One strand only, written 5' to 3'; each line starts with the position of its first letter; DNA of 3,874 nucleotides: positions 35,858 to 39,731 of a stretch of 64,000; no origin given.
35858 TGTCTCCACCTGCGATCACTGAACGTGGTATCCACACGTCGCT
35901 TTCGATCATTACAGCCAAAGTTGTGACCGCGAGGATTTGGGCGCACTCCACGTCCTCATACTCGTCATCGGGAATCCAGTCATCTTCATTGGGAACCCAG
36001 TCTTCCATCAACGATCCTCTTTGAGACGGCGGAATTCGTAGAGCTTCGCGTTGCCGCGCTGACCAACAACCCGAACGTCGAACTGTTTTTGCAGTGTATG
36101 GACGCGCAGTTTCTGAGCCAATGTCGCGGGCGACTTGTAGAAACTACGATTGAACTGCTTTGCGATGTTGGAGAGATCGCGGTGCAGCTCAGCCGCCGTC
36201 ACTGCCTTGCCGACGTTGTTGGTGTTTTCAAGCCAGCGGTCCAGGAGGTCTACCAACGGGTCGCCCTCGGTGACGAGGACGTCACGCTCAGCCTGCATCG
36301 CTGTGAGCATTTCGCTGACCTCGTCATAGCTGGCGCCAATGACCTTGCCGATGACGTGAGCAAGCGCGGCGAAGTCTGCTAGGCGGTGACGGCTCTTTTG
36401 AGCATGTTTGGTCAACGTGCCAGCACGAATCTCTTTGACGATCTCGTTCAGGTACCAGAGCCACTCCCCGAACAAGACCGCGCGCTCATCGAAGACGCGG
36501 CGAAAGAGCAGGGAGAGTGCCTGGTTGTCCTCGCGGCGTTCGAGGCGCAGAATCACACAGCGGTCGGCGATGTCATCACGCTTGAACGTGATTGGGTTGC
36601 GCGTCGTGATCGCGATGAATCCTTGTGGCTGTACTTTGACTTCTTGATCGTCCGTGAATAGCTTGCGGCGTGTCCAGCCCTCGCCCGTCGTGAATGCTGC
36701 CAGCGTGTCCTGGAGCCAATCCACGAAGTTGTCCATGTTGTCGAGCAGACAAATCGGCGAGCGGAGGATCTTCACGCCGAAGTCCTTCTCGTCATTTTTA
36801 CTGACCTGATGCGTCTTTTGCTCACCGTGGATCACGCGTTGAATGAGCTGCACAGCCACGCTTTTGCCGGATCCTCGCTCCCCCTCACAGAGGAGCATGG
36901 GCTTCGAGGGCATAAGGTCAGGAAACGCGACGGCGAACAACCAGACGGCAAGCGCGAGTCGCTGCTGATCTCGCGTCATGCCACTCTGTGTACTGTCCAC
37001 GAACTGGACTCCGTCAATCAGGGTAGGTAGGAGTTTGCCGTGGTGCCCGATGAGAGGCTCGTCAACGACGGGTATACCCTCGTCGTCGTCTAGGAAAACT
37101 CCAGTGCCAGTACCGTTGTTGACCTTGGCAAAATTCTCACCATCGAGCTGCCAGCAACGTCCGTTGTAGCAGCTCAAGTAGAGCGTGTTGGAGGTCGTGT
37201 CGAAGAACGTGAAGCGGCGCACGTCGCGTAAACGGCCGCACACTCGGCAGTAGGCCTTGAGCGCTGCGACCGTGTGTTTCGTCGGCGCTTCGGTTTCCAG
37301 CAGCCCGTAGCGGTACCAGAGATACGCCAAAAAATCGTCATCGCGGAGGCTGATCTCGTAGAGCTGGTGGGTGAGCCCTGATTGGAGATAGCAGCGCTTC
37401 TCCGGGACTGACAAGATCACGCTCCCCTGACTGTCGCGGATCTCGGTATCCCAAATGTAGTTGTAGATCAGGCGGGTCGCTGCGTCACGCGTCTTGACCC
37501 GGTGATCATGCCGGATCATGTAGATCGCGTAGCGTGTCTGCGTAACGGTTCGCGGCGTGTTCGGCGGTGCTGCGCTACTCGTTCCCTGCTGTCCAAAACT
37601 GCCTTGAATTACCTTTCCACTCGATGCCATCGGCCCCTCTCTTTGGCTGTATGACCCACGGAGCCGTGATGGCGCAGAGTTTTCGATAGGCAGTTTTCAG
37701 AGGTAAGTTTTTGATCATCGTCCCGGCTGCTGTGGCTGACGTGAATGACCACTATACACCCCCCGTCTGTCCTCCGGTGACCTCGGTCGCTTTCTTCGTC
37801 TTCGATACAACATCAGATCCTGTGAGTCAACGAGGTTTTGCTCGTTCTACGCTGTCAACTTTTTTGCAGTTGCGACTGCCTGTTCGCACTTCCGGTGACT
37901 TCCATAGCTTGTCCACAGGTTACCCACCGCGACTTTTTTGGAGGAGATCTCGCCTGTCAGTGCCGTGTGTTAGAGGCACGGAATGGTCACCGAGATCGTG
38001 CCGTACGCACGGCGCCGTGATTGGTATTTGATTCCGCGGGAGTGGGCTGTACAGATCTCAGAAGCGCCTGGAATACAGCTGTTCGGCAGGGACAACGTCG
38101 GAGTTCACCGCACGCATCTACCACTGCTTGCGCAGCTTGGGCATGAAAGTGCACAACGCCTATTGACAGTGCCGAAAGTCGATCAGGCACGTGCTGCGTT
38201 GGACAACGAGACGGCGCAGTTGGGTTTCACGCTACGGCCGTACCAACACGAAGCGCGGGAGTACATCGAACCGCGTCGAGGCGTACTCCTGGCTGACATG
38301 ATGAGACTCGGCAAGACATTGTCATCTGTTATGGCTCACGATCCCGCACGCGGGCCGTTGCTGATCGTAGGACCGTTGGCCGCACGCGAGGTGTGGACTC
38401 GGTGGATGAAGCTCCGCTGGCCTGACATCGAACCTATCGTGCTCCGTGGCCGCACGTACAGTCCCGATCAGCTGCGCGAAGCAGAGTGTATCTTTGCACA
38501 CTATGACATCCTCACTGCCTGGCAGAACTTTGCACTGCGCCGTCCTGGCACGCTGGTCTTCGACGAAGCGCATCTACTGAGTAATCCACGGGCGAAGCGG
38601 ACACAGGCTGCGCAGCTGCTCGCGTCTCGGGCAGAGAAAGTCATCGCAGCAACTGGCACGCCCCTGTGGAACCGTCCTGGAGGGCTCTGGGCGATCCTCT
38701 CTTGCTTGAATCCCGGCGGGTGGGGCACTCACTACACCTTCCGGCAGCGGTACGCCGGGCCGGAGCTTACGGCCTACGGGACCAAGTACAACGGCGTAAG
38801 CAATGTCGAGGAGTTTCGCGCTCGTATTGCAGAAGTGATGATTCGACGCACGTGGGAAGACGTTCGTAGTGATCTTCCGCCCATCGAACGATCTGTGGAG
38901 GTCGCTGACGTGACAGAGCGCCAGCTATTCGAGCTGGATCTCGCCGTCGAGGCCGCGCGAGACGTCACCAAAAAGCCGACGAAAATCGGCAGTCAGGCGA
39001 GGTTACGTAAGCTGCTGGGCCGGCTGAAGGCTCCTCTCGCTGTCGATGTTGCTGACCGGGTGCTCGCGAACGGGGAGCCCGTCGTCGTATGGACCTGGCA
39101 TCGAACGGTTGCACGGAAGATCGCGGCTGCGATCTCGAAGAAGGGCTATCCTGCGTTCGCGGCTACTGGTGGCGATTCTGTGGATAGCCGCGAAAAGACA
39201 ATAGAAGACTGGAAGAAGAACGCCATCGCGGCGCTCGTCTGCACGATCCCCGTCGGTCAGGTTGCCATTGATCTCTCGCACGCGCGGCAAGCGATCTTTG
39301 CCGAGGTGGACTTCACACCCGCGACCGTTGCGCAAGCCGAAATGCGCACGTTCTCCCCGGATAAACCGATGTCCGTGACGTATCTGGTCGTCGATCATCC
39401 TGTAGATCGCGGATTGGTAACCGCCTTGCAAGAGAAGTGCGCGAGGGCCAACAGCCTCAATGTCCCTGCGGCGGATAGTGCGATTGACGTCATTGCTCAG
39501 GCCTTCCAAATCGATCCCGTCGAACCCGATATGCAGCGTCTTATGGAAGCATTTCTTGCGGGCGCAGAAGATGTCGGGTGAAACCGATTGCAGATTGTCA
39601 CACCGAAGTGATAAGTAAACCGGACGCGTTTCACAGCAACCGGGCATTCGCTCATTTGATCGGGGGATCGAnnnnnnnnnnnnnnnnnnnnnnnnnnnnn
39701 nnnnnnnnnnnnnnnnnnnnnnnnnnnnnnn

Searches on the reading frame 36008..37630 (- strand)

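Call 9: search_protein_families(library=phrogs, proteins=[window:36008-37630:-], max_evalue=0.001)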
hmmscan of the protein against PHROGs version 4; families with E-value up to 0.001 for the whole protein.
window:36008-37630:- (540 aa): 2 families
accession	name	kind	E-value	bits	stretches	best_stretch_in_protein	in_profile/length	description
phrog_47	-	DNA, RNA and nucleotide metabolism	8.2e-07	28.9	1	218-506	566-847/947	DNA primase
phrog_1829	-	DNA, RNA and nucleotide metabolism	0.00077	18.7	0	221-363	482-626/772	DNA primase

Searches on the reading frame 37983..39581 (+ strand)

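Call 8: search_protein_families(library=phrogs, proteins=[window:37983-39581:+], max_evalue=0.001)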
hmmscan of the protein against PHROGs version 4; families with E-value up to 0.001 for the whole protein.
window:37983-39581:+ (532 aa): 3 families
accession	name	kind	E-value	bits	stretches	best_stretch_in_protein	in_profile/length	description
phrog_62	-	DNA, RNA and nucleotide metabolism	2.7e-65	221.7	1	78-486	691-1126/1881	DNA helicase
phrog_16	-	DNA, RNA and nucleotide metabolism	4.5e-12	46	1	351-441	477-568/986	DNA helicase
phrog_29996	-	unknown function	1.3e-10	40.9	1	80-299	720-944/1189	-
